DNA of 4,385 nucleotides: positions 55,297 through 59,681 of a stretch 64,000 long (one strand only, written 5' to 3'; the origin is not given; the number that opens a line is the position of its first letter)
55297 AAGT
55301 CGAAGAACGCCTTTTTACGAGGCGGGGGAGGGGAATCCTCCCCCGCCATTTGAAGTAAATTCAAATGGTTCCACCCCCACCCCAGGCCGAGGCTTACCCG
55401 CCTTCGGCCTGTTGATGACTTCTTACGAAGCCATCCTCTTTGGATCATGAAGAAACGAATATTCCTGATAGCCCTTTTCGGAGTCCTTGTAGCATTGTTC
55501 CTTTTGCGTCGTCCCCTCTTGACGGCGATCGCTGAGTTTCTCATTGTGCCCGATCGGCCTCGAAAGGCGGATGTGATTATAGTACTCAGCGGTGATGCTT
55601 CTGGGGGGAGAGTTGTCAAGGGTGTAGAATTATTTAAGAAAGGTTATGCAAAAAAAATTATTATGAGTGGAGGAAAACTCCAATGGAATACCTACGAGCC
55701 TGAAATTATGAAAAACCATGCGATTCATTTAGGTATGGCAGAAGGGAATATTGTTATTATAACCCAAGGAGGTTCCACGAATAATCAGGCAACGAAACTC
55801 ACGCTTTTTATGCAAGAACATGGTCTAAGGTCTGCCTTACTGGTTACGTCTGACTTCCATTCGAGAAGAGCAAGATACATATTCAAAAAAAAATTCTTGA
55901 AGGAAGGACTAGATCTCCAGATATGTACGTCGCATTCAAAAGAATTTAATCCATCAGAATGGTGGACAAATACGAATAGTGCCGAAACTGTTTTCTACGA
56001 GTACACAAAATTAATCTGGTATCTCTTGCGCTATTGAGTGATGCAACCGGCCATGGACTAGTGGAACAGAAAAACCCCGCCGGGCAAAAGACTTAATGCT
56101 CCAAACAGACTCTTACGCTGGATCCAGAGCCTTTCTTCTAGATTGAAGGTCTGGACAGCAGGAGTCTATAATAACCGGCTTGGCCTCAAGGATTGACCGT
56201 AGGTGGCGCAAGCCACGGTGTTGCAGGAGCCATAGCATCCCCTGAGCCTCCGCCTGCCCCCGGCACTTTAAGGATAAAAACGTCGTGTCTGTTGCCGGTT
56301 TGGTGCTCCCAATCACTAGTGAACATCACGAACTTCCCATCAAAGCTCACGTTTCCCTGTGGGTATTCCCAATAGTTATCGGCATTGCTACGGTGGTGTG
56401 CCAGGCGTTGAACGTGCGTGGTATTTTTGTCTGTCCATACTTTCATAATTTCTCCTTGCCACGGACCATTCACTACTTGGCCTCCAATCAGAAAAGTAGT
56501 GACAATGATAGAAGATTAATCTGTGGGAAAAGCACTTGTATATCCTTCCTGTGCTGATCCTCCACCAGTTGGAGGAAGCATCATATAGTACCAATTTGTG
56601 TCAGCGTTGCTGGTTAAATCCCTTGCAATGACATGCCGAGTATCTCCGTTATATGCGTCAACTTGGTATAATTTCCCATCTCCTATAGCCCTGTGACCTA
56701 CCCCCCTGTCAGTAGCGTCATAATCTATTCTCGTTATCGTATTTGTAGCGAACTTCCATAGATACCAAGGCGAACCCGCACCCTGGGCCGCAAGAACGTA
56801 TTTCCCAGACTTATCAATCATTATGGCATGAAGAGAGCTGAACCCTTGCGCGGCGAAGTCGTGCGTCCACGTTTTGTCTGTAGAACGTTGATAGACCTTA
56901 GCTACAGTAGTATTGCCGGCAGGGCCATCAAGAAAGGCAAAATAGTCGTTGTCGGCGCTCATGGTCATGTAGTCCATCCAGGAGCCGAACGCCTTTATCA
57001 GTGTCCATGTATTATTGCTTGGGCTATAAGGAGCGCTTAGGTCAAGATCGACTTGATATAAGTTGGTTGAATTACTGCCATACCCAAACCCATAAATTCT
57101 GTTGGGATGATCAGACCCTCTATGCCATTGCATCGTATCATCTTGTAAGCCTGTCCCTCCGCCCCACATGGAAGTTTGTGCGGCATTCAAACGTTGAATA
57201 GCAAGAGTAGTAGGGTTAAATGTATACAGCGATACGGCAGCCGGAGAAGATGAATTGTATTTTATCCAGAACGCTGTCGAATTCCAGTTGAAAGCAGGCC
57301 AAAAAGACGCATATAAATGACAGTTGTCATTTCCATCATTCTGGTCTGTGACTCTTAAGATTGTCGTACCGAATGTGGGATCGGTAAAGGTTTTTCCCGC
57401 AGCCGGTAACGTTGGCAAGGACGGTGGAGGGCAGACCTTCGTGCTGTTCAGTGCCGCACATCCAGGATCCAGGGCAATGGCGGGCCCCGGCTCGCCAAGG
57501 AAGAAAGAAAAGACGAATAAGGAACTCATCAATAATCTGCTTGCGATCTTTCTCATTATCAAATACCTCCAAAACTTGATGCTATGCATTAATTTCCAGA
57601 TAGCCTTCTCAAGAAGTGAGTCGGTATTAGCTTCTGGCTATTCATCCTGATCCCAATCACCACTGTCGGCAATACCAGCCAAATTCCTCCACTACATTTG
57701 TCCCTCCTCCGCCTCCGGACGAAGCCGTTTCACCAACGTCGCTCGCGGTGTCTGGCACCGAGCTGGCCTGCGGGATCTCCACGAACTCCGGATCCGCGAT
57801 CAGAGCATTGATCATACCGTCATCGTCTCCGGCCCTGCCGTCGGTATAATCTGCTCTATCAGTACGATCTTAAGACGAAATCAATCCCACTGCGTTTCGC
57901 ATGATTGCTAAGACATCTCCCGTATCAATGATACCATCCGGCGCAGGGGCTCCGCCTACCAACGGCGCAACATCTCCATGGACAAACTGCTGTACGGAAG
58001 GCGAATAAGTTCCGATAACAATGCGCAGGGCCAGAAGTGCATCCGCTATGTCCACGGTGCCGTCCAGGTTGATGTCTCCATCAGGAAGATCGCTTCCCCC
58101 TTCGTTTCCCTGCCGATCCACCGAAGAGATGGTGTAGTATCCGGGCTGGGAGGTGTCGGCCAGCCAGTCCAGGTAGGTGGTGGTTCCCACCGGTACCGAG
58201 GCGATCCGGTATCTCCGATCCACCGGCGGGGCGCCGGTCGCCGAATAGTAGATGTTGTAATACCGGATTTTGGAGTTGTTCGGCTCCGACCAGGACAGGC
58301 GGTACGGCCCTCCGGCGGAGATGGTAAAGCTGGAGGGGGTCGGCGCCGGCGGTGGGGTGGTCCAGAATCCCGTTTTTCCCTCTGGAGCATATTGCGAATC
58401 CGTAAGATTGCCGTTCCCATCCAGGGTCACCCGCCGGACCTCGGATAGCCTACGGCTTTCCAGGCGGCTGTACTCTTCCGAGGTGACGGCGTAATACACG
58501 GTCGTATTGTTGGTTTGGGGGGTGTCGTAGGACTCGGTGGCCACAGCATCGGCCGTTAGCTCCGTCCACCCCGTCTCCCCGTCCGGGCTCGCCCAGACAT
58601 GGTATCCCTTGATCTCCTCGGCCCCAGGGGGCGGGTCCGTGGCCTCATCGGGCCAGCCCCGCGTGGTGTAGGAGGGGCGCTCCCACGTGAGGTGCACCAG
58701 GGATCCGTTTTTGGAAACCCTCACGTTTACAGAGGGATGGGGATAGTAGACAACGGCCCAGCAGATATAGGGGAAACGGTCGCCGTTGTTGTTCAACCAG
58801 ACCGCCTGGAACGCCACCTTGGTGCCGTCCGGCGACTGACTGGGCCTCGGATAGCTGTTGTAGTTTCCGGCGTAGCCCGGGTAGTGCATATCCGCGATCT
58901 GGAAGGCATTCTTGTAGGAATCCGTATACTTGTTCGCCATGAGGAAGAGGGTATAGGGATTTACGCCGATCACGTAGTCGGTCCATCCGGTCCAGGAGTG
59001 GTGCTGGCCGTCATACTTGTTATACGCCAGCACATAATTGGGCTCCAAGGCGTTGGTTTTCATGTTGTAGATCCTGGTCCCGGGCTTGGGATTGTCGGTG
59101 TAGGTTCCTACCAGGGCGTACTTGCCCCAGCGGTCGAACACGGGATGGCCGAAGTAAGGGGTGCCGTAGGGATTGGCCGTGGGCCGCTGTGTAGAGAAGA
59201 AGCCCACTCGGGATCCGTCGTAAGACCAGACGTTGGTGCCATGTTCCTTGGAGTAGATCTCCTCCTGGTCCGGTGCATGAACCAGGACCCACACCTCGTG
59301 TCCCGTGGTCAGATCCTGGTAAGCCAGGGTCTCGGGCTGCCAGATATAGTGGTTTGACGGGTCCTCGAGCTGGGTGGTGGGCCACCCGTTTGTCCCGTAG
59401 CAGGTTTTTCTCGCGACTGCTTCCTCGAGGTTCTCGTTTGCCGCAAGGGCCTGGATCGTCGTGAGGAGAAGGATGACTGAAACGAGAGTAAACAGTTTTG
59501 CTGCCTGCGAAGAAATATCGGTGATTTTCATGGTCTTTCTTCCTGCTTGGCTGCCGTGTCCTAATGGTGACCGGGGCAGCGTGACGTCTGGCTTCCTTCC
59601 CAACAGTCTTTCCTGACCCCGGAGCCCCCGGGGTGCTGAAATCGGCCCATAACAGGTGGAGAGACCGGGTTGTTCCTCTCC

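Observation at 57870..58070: Dockerin-like C-terminal modules on two different secreted enzymes in an EPS/exosortase locus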

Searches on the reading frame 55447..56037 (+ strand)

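Call 36: search_protein_families(library=pfam, proteins=[window:55447-56037:+], max_evalue=0.05)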
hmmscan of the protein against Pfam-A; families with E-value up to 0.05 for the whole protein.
window:55447-56037:+ (196 aa): 2 families
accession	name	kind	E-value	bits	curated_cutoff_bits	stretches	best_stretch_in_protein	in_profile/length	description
PF02698.23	DUF218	-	2.1e-21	76.7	27.6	1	42-187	1-132/133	DUF218 domain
PF14544.11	DUF4443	-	0.0095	16.3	27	0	69-116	43-89/100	Domain of unknown function (DUF4443)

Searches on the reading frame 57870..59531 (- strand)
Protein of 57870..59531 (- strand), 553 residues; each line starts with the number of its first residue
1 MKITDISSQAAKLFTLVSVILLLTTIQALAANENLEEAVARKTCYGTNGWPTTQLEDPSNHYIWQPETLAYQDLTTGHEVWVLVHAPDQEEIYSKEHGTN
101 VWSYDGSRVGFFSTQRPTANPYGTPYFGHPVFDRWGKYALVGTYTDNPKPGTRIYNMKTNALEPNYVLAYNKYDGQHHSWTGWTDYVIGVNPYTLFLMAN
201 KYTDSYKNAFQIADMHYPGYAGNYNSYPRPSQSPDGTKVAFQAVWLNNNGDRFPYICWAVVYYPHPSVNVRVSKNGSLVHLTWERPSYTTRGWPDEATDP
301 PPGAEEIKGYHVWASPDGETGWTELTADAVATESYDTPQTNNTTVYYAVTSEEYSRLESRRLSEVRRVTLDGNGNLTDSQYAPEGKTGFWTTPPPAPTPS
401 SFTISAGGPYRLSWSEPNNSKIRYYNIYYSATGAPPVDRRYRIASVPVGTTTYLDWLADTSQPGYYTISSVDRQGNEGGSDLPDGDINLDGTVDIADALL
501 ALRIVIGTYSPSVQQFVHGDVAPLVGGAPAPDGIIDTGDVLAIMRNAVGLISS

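Call 3: search_protein_families(library=pfam, proteins=[window:57870-59531:-], max_evalue=0.1)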
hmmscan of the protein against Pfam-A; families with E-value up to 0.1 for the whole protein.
window:57870-59531:- (553 aa): 0 families

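Call 5: search_protein_families(library=ncbifam, proteins=[window:57870-59531:-], max_evalue=0.1)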
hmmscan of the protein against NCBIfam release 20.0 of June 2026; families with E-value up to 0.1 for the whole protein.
window:57870-59531:- (553 aa): 0 families

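Call 11: find_encoding_contigs(protein=window:57870-59531:-, flank=10000, max_places=6)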
Protein window:57870-59531:- (553 aa): no gene with exactly this product is on record in the collection.

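Call 12: find_homologous_proteins(query=window:57870-59531:-, max_evalue=0.001)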
Query window:57870-59531:- (553 aa): 152 proteins with E <= 0.001 among 8000 candidates; the best 120 are listed.
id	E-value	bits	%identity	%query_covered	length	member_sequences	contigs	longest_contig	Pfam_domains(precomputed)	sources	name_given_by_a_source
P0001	0.0e+0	1296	100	100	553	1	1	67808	-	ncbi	-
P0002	1.4e-202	693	69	65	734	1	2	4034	-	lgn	-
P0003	8.4e-197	674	67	65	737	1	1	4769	-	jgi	jgi:hypothetical protein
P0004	3.9e-195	668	62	68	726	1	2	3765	-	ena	-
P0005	4.8e-191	655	62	65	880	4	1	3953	PF22352.3,PF00801.27,PF18911.7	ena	-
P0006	2.2e-190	652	64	65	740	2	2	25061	-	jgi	jgi:hypothetical protein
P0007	1.0e-189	650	65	65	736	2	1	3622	-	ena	-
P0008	2.0e-188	646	58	69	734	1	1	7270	-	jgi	jgi:hypothetical protein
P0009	8.4e-182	624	56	63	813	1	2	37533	-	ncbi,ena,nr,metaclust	ncbi:MAG: hypothetical protein A2231_10025 [Candidatus Firestonebacteria bacterium RIFOXYA2_FULL_40_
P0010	2.3e-178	613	57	67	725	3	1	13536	-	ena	-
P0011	2.9e-177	609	57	65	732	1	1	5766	-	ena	-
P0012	2.9e-177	609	58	68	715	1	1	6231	-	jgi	jgi:hypothetical protein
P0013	1.7e-175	603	52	80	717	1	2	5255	-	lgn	-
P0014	1.2e-166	574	54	71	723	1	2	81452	-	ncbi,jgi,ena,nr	ncbi:MAG TPA: hypothetical protein VMG30_01130 [Acidobacteriota bacterium]|nr:hypothetical protein [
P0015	5.1e-165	569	59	65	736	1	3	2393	-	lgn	-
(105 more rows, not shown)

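Call 13: find_encoding_contigs(protein=P0001, flank=10000, max_places=4)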
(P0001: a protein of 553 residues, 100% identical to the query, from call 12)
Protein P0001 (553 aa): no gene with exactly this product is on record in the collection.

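Call 14: list_cluster_members(proteins=[P0001])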
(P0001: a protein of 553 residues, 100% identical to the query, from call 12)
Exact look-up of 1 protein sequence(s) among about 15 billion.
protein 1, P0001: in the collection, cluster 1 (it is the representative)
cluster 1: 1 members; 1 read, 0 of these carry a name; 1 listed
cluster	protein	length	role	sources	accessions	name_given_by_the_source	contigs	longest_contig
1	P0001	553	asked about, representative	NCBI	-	-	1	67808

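Call 53: search_solved_structures(query=A4, max_evalue=1)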
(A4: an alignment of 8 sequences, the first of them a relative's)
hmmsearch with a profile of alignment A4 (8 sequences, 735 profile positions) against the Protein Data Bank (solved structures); distinct sequences matched with E-value up to 1: 6.
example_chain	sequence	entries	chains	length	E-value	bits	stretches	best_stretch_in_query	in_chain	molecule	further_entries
6tpw_A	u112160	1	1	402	0.029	15.9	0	622-669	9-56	Receptor-type tyrosine-protein phosphatase F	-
6tpv_A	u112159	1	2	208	0.05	15.1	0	622-669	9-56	Receptor-type tyrosine-protein phosphatase F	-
4pbx_A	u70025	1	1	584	0.18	13.3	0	627-669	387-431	Receptor-type tyrosine-protein phosphatase S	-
8oiy_A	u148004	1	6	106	0.29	12.6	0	498-588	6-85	Titin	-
4o00_A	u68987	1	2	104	0.32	12.5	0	498-588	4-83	Titin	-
2dju_A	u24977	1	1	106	0.82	11.1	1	628-669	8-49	Receptor-type tyrosine-protein phosphatase F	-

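Call 66: predict_structure(alignment_id=A5)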
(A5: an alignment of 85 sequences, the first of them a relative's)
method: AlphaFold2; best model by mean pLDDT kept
length: 553 residues; sequences in the alignment: 85
mean_pLDDT: 87.2   pTM: 0.83
mean pLDDT of the five models: 87.2, 83.6, 83.4, 83.1, 82.0
residues with pLDDT >= 90: 417; 70-90: 55; 50-70: 13; < 50: 68
segments of 3 or more residues with pLDDT < 50: 483-494, 501-553
pLDDT, mean of each block of 10 residues (from residue 1): 67 92 82 96 92 90 94 98 95 93 97 83 81 96 90 96 96 96 97 97 98 97 95 98 96 97 98 98 98 96 98 98 97 98 98 98 98 98 95 94 88 96 98 95 98 95 96 92 43 48 40 32 35 40 41 38
secondary structure, 60 per line:
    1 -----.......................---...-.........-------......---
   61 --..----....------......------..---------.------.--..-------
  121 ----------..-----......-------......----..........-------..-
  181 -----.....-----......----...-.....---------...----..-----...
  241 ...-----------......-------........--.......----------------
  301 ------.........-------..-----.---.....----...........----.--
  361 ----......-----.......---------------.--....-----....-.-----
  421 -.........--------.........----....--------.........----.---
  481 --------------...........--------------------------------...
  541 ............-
elements in order: H6-28 H36-44 H52-55 E69-72 E79-84 E138-143 E151-156 E161-170 E186-190 E196-201 E210-214 E238-243 E255-260 E268-275 E278-284 E307-315 E334-338 E343-353 E365-370 E376-382 E401-404 E410-413 E422-430 E442-447 E452-455 E464-472 H495-505 H538-552

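Call 69: fold_search(model_id=the predicted structure, library=pdb)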
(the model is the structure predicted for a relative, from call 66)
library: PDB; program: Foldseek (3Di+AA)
matches with E <= 10: 1442; with E <= 0.001: 216
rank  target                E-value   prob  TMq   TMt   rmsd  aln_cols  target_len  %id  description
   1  8bxr                  7.7e-08  1.00  0.14  0.24  28.2       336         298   14  Titin FnIII-domain I109-I111 (I/A4-A/A6) from the MIR region (released 2023-02-15)
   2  2jll                  1.1e-07  1.00  0.14  0.19  33.0       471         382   11  Crystal structure of NCAM2 IgIV-FN3II (released 2009-11-17)
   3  3lpw_A                1.7e-07  1.00  0.15  0.37  14.8       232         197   16  Crystal structure of the FnIII-tandem A77-A78 from the A-band of titin (released 2010-09-08)
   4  3lpw_B                6.6e-07  1.00  0.16  0.38  14.8       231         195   16  Crystal structure of the FnIII-tandem A77-A78 from the A-band of titin (released 2010-09-08)
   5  7ne1_B                8.7e-07  1.00  0.15  0.24  27.1       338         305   16  Structure of the complex between Netrin-1 and its receptor Neogenin (released 2021-03-31)
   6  1fnf                  1.0e-06  1.00  0.15  0.21  35.2       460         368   14  FRAGMENT OF HUMAN FIBRONECTIN ENCOMPASSING TYPE-III REPEATS 7 THROUGH 10 (released 1996-01-29)
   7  3t1w                  1.1e-06  1.00  0.16  0.23  33.5       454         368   12  Structure of the four-domain fragment Fn7B89 of oncofetal fibronectin (released 2012-03-21)
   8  9ozh_D                1.1e-06  0.98  0.14  0.06  30.6       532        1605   10  Cryo-EM structure of 1:2:1 ROS1/NEL/NICOL holo-complex, conformation 2. (released 2026-02-25)
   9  3l5j_B                2.0e-06  1.00  0.15  0.26  23.2       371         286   11  Crystal structure of FnIII domains of human GP130 (Domains 4-6) (released 2010-05-12)
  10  4yfg_A                2.0e-06  1.00  0.15  0.17  30.8       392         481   10  Crystal structure of PTP delta meA3/meB minus variant Ig1-Fn1 (released 2015-05-06)
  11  5e53_A                2.1e-06  1.00  0.14  0.25  19.9       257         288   13  Crystal structure of chicken CNTN1 FN1-FN3 domains (released 2016-08-31)
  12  4ui2_A                2.4e-06  1.00  0.14  0.34  16.6       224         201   19  Crystal structure of the ternary RGMB-BMP2-NEO1 complex (released 2015-05-06)
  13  4pbx                  2.4e-06  1.00  0.15  0.15  35.8       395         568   12  Crystal structure of the six N-terminal domains of human receptor protein tyrosine phosphatase sigma (released 2014-11-12)
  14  8v2b_B                2.4e-06  0.93  0.13  0.13  32.3       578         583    9  Cryo-EM structure of mouse type II OSM receptor complex: model for full extracellular assembly (released 2024-11-20)
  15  8bnq_A                3.0e-06  1.00  0.14  0.24  31.7       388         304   13  Crystal structure of the FnIII-tandem A84-A86 from the A-band of titin (released 2023-04-12)
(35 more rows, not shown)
